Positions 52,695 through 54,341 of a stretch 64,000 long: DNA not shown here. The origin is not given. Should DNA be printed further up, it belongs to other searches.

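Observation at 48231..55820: Complete mevalonate-pathway cluster with an archaeal-type HMGS/thiolase/DUF35 trio, a mevalonate kinase::Nudix(IDI-like) fusion and a decayed kinase paralogue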

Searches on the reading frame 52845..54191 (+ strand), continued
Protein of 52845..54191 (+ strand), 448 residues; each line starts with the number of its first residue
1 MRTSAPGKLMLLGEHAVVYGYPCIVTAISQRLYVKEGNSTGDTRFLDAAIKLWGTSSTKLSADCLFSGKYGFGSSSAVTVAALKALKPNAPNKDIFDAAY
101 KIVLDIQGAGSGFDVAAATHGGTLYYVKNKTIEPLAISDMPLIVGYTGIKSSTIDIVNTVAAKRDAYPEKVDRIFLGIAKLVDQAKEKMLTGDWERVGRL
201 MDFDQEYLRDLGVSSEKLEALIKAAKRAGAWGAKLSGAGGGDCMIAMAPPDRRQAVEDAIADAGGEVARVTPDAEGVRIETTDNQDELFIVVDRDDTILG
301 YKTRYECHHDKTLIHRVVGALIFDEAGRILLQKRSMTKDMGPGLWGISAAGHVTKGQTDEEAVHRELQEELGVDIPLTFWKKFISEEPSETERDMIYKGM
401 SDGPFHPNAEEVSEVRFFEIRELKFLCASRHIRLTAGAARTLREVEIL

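Call 13: find_encoding_contigs(protein=P0011, flank=8000, max_places=2)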
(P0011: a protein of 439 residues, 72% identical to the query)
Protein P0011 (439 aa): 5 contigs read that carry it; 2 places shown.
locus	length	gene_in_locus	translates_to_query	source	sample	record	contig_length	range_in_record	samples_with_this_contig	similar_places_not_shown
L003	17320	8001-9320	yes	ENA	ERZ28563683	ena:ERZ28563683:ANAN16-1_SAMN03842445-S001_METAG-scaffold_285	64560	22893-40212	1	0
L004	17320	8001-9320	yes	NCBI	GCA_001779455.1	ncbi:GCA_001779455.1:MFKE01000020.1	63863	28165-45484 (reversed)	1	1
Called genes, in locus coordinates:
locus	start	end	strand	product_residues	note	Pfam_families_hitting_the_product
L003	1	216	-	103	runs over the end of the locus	PF18895:T4SS_pilin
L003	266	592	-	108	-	PF18895:T4SS_pilin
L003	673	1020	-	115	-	PF18895:T4SS_pilin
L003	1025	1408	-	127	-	PF18895:T4SS_pilin (weak)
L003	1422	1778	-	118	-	-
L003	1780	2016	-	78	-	PF18895:T4SS_pilin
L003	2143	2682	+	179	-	PF04542:Sigma70_r2, PF08281:Sigma70_r4_2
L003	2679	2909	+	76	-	-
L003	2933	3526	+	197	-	PF04893:Yip1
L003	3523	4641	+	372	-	-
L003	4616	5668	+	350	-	PF08545:ACP_syn_III (weak), PF08540:HMG_CoA_synt_C (faint), PF08541:ACP_syn_III_C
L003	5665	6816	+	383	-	PF00108:Thiolase_N, PF00109:ketoacyl-synt, PF08545:ACP_syn_III (faint), PF02803:Thiolase_C, PF22691:Thiolase_C_1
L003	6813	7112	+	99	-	PF01796:OB_ChsH2_C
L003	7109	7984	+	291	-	PF00288:GHMP_kinases_N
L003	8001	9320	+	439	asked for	PF00288:GHMP_kinases_N (weak), PF08544:GHMP_kinases_C, PF00293:NUDIX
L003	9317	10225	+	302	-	PF22700:MVD-like_N, PF00288:GHMP_kinases_N, PF18376:MDD_C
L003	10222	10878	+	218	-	PF01255:Prenyltransf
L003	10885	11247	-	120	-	PF18895:T4SS_pilin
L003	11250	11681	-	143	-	PF18895:T4SS_pilin (weak)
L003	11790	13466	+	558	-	PF08486:SpoIID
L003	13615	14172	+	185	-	-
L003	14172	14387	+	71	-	PF18901:DUF5657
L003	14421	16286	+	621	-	-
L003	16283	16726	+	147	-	PF01668:SmpB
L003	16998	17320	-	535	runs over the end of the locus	PF00239:Resolvase, PF13408:Zn_ribbon_recom (weak)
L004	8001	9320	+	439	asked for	PF00288:GHMP_kinases_N (weak), PF08544:GHMP_kinases_C, PF00293:NUDIX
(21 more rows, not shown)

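Call 14: find_encoding_contigs(protein=P0001, flank=10000, max_places=4)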
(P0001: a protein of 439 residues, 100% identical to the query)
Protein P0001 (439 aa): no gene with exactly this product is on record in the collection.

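Call 17: search_protein_families(library=ncbifam, proteins=[L001:7117-8004:+, L002:7111-8004:+, L003:7109-7984:+], max_evalue=0.00001)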
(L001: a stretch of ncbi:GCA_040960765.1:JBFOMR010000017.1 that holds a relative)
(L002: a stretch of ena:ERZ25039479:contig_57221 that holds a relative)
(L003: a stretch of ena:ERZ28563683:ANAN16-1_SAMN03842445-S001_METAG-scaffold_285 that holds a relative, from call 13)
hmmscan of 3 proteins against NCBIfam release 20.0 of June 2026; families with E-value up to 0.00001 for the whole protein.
L001:7117-8004:+ (295 aa): 12 families
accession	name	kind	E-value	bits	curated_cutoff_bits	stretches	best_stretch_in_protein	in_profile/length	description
TIGR00549.1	mevalon_kin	equivalog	4.2e-48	164.2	163.05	1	8-260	2-269/276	mevalonate kinase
NF003036.0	PRK03926.1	equivalog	7.7e-32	110.6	403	1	3-261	2-260/302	mevalonate kinase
TIGR01220.1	Pmev_kin_Gr_pos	equivalog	8.8e-19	67.8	165.7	1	63-141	96-178/358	phosphomevalonate kinase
NF040957.1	Arch_PMK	equivalog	9.9e-11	41.7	500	1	5-242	2-250/316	phosphomevalonate kinase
NF002288.1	PRK01212.1-4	equivalog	1.2e-08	34.3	194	1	62-160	71-167/303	homoserine kinase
TIGR00191.1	thrB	equivalog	1.1e-07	31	168.25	1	53-160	67-166/304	homoserine kinase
NF003006.0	PRK03817.1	equivalog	1.8e-07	30.5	443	0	44-134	66-155/352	galactokinase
NF003472.0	PRK05101.1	equivalog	4.4e-07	29.1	499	0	41-96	88-141/382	galactokinase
NF001816.0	PRK00555.1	equivalog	6.6e-07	28.6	509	0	62-126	86-150/363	galactokinase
TIGR01920.1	Shik_kin_archae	equivalog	1.5e-06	27.8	126.85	1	46-101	43-103/266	shikimate kinase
NF049969.1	GlMnHpPKinHddA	equivalog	4.5e-06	26.4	600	1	48-139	80-170/338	D-glycero-D-manno-heptose 7-phosphate kinase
TIGR00131.1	gal_kin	equivalog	6.6e-06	25.3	226.65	0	58-94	100-137/388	galactokinase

L002:7111-8004:+ (297 aa): 10 families
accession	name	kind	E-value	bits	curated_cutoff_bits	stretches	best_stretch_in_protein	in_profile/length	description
TIGR00549.1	mevalon_kin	equivalog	1.5e-43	149.3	163.05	1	7-262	2-269/276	mevalonate kinase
NF003036.0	PRK03926.1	equivalog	4.2e-34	118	403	1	1-262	1-259/302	mevalonate kinase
TIGR01220.1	Pmev_kin_Gr_pos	equivalog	3.9e-16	59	165.7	0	73-146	101-178/358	phosphomevalonate kinase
NF040957.1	Arch_PMK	equivalog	2e-12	47.3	500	1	3-244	1-250/316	phosphomevalonate kinase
NF003006.0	PRK03817.1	equivalog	6.6e-10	38.5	443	1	2-140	2-156/352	galactokinase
NF002288.1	PRK01212.1-4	equivalog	1.6e-08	33.9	194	1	53-148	59-152/303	homoserine kinase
TIGR00191.1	thrB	equivalog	1.3e-07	30.8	168.25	1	43-143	51-145/304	homoserine kinase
NF049969.1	GlMnHpPKinHddA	equivalog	1.8e-06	27.6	600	1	73-143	98-169/338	D-glycero-D-manno-heptose 7-phosphate kinase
NF003472.0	PRK05101.1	equivalog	3.4e-06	26.2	499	0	50-104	92-144/382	galactokinase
NF001816.0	PRK00555.1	equivalog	5.1e-06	25.7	509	0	71-131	90-150/363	galactokinase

L003:7109-7984:+ (291 aa): 8 families
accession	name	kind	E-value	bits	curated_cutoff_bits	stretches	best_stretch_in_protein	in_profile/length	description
TIGR00549.1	mevalon_kin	equivalog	3.7e-48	164.4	163.05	1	7-257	2-269/276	mevalonate kinase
NF003036.0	PRK03926.1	equivalog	5.3e-31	107.8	403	1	1-267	1-267/302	mevalonate kinase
TIGR01220.1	Pmev_kin_Gr_pos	equivalog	3.2e-19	69.2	165.7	1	46-138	78-178/358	phosphomevalonate kinase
NF002288.1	PRK01212.1-4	equivalog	4.5e-12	45.6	194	1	41-186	56-194/303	homoserine kinase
NF040957.1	Arch_PMK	equivalog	4.4e-09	36.3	500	1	4-206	2-224/316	phosphomevalonate kinase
TIGR00191.1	thrB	equivalog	2.3e-08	33.3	168.25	1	43-162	61-171/304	homoserine kinase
TIGR01920.1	Shik_kin_archae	equivalog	9.8e-08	31.7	126.85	1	33-100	38-105/266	shikimate kinase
NF003006.0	PRK03817.1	equivalog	2.3e-07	30.1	443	0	41-123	64-146/352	galactokinase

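Call 18: search_solved_structures(query=L001:7117-8004:+, max_evalue=0.001, show_alignments=1)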
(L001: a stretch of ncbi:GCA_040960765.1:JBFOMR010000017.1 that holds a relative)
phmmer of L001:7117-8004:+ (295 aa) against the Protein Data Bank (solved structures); distinct sequences matched with E-value up to 0.001: 15.
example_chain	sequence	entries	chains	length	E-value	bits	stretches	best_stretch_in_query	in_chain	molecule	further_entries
8teb_A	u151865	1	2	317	1.7e-18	70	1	3-147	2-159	Mevalonate kinase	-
1vis_A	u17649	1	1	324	1.2e-17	67.3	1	58-262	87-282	Mevalonate kinase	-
1kvk_A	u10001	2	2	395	1.8e-17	66.7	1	63-266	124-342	mevalonate kinase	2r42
1kkh_A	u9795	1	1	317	2.1e-17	66.5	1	58-262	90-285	Mevalonate Kinase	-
6mde_A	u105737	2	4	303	1.1e-15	60.8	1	3-263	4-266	Mevalonate kinase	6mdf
4hac_A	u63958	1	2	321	1.4e-15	60.5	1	3-263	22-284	Mevalonate kinase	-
2hfs_A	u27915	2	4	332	1e-14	57.7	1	9-269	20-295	Mevalonate kinase, putative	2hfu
2r3v_A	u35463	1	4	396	1.5e-14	57.1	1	63-265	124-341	Mevalonate kinase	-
3k17_A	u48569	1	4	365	1.7e-14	56.9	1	78-267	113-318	Lin0012 protein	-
8tfo_A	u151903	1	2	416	3.2e-14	56.1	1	107-264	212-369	Mevalonate kinase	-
2x7i_A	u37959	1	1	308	8.7e-14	54.6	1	8-263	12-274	MEVALONATE KINASE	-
2oi2_A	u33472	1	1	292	2e-09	40.3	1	8-261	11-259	Mevalonate kinase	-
4usm_A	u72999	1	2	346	0.00014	24.4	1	55-271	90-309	PUTATIVE SUGAR KINASE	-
4n3o_A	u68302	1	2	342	0.00016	24.2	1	54-139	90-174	Putative D-glycero-D-manno-heptose 7-phosphate kinase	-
4usk_A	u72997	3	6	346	0.00047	22.7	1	55-271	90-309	PUTATIVE SUGAR KINASE | SUGAR KINASE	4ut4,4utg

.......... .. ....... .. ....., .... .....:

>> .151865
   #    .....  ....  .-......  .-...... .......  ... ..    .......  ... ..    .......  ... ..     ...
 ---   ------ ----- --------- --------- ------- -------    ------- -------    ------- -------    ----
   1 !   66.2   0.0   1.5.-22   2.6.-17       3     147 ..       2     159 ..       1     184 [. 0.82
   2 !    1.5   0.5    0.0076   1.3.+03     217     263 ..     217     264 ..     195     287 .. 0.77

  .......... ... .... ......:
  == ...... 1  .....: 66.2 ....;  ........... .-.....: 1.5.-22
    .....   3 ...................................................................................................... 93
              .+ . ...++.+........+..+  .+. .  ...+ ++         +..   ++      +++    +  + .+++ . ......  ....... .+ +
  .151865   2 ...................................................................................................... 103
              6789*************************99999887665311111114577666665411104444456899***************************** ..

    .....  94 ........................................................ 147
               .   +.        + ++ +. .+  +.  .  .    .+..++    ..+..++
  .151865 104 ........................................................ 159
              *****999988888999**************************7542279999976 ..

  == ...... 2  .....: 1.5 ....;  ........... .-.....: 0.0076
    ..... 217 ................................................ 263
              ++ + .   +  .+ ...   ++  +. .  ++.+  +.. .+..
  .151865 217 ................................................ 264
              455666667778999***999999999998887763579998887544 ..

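Call 21: find_related_loci(query=A1, collection=genome_contigs, flank=6000)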
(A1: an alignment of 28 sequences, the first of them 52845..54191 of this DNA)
Query A1 (448 aa) in genome_contigs; peptide patterns used: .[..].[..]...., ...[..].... (x = any residue, [..] = any of these).
500 stretches matched a pattern; 381 encode a relative of the query (tblastn E <= 1e-3); the best 80 are kept; 80 distinct loci.
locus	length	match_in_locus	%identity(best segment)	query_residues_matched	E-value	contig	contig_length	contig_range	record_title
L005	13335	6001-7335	72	4-448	0e+0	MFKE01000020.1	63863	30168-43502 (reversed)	MAG: Candidatus Gottesmanbacteria bacterium RIFOXYB1_FULL_47_11 rifoxyb1_full_scaffold_461, whole genome shotgun sequenc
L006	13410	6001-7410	67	1-448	0e+0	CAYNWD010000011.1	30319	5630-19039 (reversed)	MAG TPA_asm: uncultured Gammaproteobacteria bacterium isolate binchicken_co38_90 genome assembly, contig: NODE_3109_leng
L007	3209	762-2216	64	1-448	0e+0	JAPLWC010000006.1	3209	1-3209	MAG: Candidatus Gottesmanbacteria bacterium isolate LacPavin_0920_SED3_MAG_47_8 LacPavin_0920_SED3_scaffold_217942, whol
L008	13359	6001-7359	69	1-448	0e+0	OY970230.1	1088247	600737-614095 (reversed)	MAG: Candidatus Gottesmanbacteria bacterium isolate MFD01689.bin.c.3 genome assembly, chromosome: 1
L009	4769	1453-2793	65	3-447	0e+0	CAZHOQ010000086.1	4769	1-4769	MAG TPA_asm: uncultured Gammaproteobacteria bacterium isolate SRP093185_co1_203 genome assembly, contig: NODE_13497_leng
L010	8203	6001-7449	58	1-444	2e-178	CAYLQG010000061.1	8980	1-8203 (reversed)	MAG TPA_asm: uncultured Gammaproteobacteria bacterium isolate binchicken_co54_478 genome assembly, contig: NODE_14156_le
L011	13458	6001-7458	56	4-448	3e-166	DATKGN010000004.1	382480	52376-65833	MAG TPA_asm: Patescibacteria group bacterium isolate SMAG_U14552 k141_31954, whole genome shotgun sequence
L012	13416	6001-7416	57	1-448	3e-164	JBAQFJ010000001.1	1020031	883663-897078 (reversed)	MAG: Microgenomates group bacterium isolate MFD12003_ilm_asm_bin4 k127_26405, whole genome shotgun sequence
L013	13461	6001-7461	61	1-448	0e+0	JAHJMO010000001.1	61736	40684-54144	MAG: Patescibacteria group bacterium isolate Old_saline.mb.45 Old_saline.mb.45_k141_13204, whole genome shotgun sequence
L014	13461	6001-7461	58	1-448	7e-162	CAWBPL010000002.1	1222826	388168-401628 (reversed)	MAG: Candidatus Gottesmanbacteria bacterium isolate MFD01476.bin.2.135 genome assembly, contig: contig_74641, whole geno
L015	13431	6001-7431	56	4-448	3e-159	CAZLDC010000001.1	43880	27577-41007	MAG TPA_asm: uncultured Gammaproteobacteria bacterium isolate SRP178908_co2_11 genome assembly, contig: NODE_183_length_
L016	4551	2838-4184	58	1-443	1e-159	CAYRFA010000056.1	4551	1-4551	MAG TPA_asm: uncultured Gammaproteobacteria bacterium isolate SRP050083_co2_70 genome assembly, contig: NODE_18486_lengt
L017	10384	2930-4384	54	3-448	1e-153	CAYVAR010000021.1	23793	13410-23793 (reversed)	MAG TPA_asm: uncultured Gammaproteobacteria bacterium isolate binchicken_co110_1166 genome assembly, contig: NODE_4652_l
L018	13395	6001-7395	54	4-448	3e-148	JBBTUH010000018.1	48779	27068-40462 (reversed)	MAG: Patescibacteria group bacterium isolate H41-bin250_1 H41_bin250_1_000000000018, whole genome shotgun sequence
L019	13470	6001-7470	51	1-448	8e-147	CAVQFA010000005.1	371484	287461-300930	MAG: Candidatus Gottesmanbacteria bacterium isolate MFD05942.bin.1.211 genome assembly, contig: contig_84338, whole geno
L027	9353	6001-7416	47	1-448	5e-134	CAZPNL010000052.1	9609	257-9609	MAG TPA_asm: uncultured Gammaproteobacteria bacterium isolate SRP342105_co2_196 genome assembly, contig: NODE_7704_lengt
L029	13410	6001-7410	47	1-448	6e-132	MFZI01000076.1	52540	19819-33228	MAG: Candidatus Roizmanbacteria bacterium RIFCSPHIGHO2_01_FULL_39_8 rifcsphigho2_01_scaffold_6662, whole genome shotgun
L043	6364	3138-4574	42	3-448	1e-103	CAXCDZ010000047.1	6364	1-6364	MAG TPA_asm: uncultured bacterium isolate SRR3724533_concoct_107 genome assembly, contig: ERZ4200974.6942, whole genome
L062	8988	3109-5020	46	1-281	4e-84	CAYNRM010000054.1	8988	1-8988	MAG TPA_asm: uncultured Gammaproteobacteria bacterium isolate SRP128246_co1_67 genome assembly, contig: NODE_20124_lengt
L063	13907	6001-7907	49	4-285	7e-84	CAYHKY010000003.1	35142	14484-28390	MAG TPA_asm: uncultured Gammaproteobacteria bacterium isolate ERP119705_co13_644 genome assembly, contig: NODE_1477_leng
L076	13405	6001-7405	50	1-448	1e-114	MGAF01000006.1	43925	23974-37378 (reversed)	MAG: Candidatus Roizmanbacteria bacterium RIFCSPLOWO2_01_FULL_35_13 rifcsplowo2_01_scaffold_1129, whole genome shotgun s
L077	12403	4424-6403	44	1-280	2e-79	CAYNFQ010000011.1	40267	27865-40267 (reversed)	MAG TPA_asm: uncultured Gammaproteobacteria bacterium isolate binchicken_co110_279 genome assembly, contig: NODE_2284_le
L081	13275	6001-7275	40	4-385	1e-78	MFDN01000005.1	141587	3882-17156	MAG: Candidatus Daviesbacteria bacterium RIFCSPLOWO2_01_FULL_39_23 rifcsplowo2_01_scaffold_174, whole genome shotgun seq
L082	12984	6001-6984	45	1-284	3e-78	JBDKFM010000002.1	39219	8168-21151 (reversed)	MAG: Candidatus Parcubacteria bacterium isolate farmington_2019_sw_WHONDRS-S19S_0053_A_bin.46 scaffold_0000242, whole ge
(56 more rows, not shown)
